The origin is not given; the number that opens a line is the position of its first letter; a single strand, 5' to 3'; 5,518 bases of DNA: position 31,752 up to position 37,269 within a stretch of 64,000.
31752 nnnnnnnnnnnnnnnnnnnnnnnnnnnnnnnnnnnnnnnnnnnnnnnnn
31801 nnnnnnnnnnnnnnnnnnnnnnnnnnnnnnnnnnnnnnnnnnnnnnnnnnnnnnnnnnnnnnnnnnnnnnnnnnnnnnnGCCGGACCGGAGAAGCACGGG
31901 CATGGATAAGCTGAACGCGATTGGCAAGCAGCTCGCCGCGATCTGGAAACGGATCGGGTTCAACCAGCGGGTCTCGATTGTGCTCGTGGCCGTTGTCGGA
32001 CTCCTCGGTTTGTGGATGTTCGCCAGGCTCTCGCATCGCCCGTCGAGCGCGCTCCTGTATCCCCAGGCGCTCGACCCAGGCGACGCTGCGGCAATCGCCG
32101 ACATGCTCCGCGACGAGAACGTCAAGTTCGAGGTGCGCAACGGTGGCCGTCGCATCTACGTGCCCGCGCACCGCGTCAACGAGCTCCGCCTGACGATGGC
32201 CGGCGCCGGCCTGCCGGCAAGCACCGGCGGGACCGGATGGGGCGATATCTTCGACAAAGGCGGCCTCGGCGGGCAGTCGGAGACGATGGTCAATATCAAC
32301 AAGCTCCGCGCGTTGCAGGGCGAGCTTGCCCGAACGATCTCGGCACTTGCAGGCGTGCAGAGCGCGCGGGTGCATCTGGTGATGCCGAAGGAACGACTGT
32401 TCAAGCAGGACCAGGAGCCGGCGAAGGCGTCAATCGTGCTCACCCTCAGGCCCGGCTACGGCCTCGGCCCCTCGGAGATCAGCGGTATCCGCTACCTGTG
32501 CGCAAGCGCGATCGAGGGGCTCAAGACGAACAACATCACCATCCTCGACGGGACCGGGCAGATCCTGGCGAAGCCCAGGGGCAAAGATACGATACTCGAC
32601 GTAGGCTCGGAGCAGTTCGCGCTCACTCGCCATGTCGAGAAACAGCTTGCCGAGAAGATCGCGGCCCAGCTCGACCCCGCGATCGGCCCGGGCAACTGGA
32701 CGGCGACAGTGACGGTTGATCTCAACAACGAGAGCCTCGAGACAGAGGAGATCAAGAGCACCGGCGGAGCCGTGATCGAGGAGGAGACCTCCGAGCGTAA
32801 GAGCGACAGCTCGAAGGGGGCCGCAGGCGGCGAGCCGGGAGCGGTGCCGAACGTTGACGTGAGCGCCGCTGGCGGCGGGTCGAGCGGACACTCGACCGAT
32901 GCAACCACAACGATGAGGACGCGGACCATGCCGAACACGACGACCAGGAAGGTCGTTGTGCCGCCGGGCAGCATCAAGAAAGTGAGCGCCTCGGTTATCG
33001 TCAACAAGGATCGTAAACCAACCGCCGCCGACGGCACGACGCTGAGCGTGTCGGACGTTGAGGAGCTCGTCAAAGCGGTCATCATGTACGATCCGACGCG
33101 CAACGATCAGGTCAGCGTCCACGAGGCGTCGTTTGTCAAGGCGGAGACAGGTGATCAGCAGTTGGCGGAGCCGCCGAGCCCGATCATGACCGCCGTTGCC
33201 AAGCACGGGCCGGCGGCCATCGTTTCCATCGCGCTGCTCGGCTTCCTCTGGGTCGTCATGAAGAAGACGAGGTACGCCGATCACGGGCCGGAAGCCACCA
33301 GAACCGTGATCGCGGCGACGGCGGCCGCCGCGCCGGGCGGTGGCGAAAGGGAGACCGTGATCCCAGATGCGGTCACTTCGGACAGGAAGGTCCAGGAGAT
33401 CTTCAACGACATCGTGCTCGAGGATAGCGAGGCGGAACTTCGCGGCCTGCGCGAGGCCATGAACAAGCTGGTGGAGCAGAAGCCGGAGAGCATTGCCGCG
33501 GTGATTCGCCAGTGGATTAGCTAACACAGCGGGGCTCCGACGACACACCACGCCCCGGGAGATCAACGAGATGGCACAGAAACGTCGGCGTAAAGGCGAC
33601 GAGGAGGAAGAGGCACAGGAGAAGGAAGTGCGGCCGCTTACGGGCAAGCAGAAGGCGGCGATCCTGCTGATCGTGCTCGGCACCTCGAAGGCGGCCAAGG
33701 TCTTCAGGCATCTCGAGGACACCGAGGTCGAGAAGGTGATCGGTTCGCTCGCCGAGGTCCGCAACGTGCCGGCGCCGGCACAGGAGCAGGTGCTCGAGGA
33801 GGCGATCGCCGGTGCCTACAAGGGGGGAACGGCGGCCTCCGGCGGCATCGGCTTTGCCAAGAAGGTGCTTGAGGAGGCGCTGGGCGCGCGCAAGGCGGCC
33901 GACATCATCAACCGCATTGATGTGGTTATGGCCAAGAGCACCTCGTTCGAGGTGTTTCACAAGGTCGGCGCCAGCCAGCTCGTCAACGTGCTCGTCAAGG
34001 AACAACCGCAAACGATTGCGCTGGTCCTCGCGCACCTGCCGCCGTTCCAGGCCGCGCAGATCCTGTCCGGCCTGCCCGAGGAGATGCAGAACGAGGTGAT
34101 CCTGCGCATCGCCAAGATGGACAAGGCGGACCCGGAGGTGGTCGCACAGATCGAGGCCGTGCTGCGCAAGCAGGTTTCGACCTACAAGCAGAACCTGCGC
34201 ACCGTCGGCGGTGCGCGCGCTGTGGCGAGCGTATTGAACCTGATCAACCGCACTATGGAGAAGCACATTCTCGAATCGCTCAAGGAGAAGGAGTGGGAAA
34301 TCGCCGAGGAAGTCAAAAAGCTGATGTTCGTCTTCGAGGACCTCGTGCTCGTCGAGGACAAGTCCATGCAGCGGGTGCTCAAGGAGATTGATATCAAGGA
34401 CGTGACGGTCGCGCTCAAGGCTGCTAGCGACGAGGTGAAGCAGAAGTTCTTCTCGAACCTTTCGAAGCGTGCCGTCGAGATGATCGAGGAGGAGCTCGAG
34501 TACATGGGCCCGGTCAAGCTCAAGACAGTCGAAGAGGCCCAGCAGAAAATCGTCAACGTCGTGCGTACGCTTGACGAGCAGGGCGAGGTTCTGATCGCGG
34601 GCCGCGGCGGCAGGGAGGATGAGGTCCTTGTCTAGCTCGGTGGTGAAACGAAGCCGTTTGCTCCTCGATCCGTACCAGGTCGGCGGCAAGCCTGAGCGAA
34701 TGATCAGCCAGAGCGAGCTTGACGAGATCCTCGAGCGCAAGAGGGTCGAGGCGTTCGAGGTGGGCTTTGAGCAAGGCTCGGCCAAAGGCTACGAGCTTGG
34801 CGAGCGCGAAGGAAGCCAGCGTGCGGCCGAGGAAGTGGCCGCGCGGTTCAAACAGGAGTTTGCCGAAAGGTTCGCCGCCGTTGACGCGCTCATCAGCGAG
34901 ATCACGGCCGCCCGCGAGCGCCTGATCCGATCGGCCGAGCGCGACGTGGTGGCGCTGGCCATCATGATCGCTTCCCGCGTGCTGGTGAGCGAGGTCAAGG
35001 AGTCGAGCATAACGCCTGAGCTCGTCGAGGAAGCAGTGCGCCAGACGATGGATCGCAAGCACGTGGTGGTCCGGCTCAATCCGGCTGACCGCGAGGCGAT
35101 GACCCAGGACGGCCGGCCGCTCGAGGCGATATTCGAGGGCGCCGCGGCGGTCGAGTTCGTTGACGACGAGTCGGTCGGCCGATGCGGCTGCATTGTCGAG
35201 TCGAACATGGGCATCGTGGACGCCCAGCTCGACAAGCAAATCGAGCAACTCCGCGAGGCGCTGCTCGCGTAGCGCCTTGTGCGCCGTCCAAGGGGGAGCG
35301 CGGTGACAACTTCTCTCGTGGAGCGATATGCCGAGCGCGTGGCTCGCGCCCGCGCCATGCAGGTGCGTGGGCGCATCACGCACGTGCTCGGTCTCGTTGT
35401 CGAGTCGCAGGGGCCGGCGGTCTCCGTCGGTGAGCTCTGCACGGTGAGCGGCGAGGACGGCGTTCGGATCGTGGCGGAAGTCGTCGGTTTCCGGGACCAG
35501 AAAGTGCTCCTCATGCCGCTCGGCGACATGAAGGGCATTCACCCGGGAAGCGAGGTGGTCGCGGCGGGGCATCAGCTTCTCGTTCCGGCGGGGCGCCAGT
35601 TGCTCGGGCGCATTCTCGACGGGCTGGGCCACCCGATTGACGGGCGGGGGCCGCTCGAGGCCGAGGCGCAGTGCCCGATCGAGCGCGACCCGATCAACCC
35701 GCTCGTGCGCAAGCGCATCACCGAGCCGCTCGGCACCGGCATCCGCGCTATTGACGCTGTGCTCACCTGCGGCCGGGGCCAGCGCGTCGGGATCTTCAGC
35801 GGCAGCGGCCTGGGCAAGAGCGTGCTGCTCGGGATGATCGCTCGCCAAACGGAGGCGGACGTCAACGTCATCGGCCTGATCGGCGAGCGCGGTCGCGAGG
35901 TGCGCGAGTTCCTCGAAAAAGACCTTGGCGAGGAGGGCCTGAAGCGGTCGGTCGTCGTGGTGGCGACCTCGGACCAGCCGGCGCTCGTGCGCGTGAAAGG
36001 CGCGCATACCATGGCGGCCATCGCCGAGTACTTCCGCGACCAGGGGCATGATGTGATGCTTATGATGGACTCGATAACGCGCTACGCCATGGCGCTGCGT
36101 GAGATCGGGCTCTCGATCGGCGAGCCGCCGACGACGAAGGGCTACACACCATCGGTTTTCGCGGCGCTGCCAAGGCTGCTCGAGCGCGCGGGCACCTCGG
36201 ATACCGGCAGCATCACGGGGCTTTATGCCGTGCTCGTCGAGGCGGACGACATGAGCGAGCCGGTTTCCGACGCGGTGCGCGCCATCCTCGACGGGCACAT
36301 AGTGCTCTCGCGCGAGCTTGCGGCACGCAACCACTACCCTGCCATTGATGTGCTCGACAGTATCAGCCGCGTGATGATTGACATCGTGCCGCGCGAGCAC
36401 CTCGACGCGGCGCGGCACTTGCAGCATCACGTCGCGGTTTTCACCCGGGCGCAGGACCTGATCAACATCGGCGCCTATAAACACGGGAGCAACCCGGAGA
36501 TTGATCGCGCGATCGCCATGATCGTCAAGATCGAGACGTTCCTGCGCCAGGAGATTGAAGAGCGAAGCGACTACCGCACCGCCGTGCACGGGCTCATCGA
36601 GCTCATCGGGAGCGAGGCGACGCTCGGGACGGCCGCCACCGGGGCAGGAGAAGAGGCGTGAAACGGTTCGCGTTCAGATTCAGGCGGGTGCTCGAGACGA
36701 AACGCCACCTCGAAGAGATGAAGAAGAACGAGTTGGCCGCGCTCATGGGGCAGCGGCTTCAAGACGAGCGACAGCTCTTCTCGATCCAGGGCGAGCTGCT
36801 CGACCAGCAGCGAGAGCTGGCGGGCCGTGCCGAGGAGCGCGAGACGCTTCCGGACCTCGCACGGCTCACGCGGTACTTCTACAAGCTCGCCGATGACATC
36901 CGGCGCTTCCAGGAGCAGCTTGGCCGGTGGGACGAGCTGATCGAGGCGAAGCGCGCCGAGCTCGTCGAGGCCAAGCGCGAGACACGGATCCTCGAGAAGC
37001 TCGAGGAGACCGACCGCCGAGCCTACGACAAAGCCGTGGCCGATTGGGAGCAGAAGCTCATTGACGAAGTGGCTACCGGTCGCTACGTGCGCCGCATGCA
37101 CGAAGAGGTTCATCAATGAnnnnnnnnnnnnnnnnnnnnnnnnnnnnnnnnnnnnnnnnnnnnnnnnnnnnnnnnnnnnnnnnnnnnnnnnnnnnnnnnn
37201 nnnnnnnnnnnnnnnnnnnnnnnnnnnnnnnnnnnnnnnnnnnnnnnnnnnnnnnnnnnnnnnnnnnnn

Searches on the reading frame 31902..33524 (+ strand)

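Call 16: search_protein_families(library=pfam, proteins=[window:31902-33524:+], max_evalue=0.00001)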
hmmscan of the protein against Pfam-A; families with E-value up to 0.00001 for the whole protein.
window:31902-33524:+ (540 aa): 2 families
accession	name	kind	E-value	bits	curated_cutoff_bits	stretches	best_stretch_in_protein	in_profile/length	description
PF01514.23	YscJ_FliF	-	4e-53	180.4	24.4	1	45-223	2-178/179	Secretory protein of YscJ/FliF family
PF08345.17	YscJ_FliF_C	-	4.5e-21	76.3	23.8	1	257-411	1-147/147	Flagellar M-ring protein C-terminal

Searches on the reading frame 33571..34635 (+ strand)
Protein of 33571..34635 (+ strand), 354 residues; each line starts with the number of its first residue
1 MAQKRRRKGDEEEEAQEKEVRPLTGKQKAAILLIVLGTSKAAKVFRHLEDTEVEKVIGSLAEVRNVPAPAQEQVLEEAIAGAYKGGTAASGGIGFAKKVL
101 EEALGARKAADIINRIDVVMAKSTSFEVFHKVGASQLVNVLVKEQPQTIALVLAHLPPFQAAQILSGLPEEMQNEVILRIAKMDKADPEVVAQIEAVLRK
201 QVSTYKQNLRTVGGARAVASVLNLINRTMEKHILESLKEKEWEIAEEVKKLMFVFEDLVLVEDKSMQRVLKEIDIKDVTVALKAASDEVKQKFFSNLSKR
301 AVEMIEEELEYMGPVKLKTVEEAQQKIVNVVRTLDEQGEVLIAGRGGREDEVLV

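Call 16: search_protein_families(library=pfam, proteins=[window:33571-34635:+], max_evalue=0.00001)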
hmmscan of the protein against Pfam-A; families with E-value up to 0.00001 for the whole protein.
window:33571-34635:+ (354 aa): 4 families
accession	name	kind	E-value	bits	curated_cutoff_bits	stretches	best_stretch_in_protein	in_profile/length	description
PF01706.21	FliG_C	-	2.7e-41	140.6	23.3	1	235-341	1-107/108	FliG C-terminal domain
PF14842.11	FliG_N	-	6.4e-35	120.3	25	2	23-120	2-99/104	FliG N-terminal domain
PF14841.11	FliG_M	-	5.5e-30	103.8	25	1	135-206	2-73/76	FliG middle domain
PF03448.22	MgtE_N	-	1.8e-09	38.5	25.9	0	121-187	26-89/102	MgtE intracellular N domain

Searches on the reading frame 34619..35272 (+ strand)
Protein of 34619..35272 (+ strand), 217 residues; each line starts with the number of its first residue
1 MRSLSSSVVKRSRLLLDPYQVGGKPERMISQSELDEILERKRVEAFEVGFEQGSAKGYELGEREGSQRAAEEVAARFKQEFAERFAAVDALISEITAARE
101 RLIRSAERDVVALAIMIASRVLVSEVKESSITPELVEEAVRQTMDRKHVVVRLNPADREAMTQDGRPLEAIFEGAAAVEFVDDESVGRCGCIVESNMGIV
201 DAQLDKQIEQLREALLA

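Call 16: search_protein_families(library=pfam, proteins=[window:34619-35272:+], max_evalue=0.00001)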
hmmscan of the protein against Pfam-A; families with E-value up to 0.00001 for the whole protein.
window:34619-35272:+ (217 aa): 1 family
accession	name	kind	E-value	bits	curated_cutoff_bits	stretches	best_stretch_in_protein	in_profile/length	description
PF02108.21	FliH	-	4.1e-15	56.3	24.1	1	87-211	6-128/128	Flagellar assembly protein FliH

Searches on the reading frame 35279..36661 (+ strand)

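Call 16: search_protein_families(library=pfam, proteins=[window:35279-36661:+], max_evalue=0.00001)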
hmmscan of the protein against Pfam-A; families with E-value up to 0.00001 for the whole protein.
window:35279-36661:+ (460 aa): 3 families
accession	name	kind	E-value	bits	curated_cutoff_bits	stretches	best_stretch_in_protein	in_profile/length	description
PF00006.31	ATP-synt_ab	-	1.8e-91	306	29.5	1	154-363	1-213/213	ATP synthase alpha/beta family, nucleotide-binding domain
PF18269.6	T3SS_ATPase_C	-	8.8e-24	83.6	22.7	1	370-440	1-71/72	T3SS EscN ATPase C-terminal domain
PF02874.29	ATP-synt_ab_N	-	2.5e-11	44.3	20.9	1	33-96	1-68/69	ATP synthase alpha/beta family, beta-barrel domain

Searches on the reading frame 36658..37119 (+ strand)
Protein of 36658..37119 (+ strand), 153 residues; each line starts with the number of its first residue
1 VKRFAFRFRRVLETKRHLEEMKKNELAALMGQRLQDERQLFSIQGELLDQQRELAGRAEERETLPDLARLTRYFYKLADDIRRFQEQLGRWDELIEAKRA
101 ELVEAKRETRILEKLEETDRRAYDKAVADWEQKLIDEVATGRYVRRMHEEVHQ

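Call 16: search_protein_families(library=pfam, proteins=[window:36658-37119:+], max_evalue=0.00001)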
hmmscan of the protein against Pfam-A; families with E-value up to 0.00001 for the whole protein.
window:36658-37119:+ (153 aa): 1 family
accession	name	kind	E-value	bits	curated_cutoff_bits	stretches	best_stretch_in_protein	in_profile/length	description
PF02050.21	FliJ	-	4.1e-10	40.4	28.4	1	23-142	4-122/123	Flagellar FliJ protein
